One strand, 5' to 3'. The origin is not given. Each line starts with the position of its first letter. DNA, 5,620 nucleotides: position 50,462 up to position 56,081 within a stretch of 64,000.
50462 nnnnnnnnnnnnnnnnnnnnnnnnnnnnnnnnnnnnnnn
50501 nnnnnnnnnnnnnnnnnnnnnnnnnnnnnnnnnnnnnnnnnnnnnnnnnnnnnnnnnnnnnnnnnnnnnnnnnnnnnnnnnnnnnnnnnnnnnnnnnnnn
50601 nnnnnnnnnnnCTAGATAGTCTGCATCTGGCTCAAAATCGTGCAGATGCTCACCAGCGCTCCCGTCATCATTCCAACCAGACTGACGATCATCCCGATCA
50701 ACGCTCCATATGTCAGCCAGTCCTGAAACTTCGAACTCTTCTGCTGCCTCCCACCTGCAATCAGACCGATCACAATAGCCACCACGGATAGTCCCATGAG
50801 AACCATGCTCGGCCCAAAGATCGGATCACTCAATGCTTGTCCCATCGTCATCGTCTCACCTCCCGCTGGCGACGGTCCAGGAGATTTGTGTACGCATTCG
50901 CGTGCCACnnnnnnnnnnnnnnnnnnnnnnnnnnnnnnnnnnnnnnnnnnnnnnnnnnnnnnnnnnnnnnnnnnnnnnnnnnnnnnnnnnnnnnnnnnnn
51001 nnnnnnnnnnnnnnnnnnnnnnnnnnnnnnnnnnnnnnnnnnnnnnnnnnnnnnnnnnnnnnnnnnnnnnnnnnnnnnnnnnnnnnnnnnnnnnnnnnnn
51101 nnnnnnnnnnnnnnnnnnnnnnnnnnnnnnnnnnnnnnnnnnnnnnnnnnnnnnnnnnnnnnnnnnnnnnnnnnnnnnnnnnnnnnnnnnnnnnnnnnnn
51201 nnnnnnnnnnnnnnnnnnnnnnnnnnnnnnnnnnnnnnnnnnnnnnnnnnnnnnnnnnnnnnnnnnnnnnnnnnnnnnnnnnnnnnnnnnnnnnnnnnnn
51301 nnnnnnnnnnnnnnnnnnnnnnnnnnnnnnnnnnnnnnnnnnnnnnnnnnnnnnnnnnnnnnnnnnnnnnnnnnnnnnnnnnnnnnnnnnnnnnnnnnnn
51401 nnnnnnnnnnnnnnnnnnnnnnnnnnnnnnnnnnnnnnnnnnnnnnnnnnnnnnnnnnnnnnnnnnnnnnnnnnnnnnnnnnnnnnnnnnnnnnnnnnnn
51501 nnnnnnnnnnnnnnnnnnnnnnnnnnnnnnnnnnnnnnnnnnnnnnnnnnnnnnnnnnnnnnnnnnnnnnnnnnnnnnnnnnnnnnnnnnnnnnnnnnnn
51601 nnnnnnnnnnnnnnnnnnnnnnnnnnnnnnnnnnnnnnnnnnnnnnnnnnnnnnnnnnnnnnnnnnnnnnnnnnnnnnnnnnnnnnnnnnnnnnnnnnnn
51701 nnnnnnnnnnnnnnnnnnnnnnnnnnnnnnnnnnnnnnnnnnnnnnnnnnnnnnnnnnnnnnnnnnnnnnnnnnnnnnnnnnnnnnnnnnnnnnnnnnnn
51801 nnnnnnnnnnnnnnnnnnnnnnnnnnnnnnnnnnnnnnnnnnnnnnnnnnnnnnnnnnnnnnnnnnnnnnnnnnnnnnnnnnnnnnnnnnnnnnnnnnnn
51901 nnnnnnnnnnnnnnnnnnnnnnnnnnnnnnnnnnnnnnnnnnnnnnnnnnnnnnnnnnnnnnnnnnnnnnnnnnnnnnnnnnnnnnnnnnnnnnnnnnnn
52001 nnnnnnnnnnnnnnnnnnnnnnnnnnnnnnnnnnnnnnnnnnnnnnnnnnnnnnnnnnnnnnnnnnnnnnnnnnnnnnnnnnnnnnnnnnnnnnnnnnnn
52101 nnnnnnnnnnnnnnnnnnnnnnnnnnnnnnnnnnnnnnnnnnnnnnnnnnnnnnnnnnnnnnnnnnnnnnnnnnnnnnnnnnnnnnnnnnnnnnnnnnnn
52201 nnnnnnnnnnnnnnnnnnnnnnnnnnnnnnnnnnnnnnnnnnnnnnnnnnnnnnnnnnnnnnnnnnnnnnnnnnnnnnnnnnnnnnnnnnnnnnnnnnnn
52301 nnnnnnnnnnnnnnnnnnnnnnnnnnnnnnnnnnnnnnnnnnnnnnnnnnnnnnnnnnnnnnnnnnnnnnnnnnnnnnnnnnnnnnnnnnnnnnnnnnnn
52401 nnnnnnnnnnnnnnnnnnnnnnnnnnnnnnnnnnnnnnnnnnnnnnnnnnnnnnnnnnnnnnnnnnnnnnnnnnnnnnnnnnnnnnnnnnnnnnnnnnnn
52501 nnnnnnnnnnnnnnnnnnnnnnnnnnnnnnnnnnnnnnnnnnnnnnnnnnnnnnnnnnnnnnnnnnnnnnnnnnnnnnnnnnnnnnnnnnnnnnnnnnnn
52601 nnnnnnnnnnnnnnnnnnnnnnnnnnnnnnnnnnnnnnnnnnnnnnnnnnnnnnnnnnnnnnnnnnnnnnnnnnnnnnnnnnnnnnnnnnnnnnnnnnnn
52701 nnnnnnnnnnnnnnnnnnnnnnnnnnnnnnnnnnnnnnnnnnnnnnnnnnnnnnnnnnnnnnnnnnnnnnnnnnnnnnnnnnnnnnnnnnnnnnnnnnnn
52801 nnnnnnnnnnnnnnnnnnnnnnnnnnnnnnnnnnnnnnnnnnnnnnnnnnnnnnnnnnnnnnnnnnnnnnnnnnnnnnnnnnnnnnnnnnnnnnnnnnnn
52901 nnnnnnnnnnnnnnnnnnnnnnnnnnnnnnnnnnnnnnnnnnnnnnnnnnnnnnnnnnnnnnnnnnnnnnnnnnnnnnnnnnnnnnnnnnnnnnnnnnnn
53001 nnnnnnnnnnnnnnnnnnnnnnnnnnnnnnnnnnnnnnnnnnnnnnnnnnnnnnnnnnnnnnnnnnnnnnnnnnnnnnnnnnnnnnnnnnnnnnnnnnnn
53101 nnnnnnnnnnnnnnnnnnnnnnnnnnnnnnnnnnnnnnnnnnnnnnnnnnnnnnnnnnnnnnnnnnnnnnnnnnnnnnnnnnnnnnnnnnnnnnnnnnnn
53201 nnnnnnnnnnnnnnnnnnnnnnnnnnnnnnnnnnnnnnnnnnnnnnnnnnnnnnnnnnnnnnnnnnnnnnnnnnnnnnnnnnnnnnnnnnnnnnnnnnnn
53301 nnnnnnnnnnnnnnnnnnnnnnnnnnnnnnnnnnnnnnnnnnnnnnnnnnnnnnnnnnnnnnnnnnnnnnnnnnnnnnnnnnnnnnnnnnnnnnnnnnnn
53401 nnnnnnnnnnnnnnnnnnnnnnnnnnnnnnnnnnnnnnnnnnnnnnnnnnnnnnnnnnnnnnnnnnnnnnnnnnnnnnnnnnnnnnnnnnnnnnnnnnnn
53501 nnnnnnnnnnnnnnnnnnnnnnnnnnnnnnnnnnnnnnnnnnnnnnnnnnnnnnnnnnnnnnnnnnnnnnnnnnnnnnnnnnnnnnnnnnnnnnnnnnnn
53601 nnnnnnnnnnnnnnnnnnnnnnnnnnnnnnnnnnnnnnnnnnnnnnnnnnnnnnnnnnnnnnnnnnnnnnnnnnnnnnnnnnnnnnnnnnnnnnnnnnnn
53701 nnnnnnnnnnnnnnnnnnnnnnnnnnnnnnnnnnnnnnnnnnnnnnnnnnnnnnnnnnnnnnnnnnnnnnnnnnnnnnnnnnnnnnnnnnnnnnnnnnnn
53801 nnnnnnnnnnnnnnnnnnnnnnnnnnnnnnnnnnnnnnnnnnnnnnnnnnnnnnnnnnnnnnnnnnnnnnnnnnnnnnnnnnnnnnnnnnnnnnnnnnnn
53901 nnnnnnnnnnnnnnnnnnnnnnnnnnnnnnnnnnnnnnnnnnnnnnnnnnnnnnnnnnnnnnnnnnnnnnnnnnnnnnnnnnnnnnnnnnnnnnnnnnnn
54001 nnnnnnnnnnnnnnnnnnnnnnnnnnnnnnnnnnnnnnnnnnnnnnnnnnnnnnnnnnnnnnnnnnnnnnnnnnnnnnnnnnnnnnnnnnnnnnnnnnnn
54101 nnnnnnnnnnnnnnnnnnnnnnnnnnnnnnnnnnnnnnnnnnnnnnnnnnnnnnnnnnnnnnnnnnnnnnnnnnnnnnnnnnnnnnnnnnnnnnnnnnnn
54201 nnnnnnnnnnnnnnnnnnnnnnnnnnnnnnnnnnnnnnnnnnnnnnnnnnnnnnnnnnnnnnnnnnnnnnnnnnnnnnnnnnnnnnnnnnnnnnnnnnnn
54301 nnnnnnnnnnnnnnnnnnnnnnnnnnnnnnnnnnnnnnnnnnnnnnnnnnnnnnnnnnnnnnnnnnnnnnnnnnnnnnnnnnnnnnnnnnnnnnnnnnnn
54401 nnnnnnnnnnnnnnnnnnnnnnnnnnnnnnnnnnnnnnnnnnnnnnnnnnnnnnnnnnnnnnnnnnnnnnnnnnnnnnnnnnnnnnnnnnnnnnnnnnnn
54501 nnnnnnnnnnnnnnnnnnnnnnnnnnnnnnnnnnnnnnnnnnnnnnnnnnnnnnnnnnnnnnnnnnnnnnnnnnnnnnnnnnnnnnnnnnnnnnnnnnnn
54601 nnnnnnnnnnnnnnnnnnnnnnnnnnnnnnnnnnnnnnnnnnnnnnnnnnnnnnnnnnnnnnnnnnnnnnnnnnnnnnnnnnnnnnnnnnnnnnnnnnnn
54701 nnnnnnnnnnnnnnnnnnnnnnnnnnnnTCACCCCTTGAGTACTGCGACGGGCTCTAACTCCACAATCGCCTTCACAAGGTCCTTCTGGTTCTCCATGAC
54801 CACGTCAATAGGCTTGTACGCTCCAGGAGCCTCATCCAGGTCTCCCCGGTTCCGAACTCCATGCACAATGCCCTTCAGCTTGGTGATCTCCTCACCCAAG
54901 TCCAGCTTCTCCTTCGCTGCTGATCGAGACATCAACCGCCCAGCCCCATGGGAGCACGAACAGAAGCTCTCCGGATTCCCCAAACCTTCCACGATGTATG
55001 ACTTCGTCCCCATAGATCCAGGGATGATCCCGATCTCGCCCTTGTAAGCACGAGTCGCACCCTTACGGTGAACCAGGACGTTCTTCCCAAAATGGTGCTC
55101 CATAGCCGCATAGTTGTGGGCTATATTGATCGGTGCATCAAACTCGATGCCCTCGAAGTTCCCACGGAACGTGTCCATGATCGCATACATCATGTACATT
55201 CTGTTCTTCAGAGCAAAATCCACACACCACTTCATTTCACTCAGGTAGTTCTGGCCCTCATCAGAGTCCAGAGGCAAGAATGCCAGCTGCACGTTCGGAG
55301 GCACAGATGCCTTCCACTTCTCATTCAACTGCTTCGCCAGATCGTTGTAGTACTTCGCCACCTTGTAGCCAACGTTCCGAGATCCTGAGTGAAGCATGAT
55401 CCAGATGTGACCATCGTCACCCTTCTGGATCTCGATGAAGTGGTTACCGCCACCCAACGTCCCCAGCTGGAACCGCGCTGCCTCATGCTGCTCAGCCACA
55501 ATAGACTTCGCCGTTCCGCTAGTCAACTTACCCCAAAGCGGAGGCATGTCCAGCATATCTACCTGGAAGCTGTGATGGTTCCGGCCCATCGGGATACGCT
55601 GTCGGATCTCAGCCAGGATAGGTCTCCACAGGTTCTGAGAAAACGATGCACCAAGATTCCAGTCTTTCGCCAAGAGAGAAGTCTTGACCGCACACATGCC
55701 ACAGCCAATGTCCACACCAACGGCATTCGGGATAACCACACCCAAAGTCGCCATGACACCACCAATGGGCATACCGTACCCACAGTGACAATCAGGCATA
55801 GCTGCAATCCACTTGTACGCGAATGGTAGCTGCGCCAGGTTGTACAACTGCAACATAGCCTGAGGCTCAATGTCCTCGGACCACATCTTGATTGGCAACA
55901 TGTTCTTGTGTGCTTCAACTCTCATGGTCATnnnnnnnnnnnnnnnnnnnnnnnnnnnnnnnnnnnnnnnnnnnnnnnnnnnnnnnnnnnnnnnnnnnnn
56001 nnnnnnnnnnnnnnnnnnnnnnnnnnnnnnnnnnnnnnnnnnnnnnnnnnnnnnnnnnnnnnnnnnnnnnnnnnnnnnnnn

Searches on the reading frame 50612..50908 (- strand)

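Call 51: search_protein_families(library=pfam, proteins=[window:50612-50908:-], max_evalue=0.01)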
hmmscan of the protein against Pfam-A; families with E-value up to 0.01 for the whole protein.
window:50612-50908:- (98 aa): 2 families
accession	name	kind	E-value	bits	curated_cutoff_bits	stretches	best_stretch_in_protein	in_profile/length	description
PF04306.18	DUF456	-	0.0048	17.6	29.4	1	34-86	32-85/139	Protein of unknown function (DUF456)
PF19733.4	DUF6223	-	0.0094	16.7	27.4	0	34-87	6-57/98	Family of unknown function (DUF6223)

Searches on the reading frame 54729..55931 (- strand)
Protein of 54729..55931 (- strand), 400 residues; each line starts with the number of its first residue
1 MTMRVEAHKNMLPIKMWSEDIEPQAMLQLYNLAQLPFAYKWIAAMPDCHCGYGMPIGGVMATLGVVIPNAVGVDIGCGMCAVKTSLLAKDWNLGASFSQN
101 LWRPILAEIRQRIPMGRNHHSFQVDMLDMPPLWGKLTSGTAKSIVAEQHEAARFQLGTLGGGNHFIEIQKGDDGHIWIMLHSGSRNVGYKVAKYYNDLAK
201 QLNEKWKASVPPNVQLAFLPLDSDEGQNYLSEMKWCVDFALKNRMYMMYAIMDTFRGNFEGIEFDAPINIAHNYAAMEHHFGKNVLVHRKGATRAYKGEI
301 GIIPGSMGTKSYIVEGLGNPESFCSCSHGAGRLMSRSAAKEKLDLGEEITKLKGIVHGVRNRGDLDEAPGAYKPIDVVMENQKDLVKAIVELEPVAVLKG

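Call 24: search_protein_families(library=pfam, proteins=[window:54729-55931:-], max_evalue=0.001)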
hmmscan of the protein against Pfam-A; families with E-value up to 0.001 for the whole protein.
window:54729-55931:- (400 aa): 1 family
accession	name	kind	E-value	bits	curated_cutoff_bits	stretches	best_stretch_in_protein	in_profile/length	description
PF01139.22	RtcB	-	1e-114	384.6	27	1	28-400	1-426/426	tRNA-splicing ligase RtcB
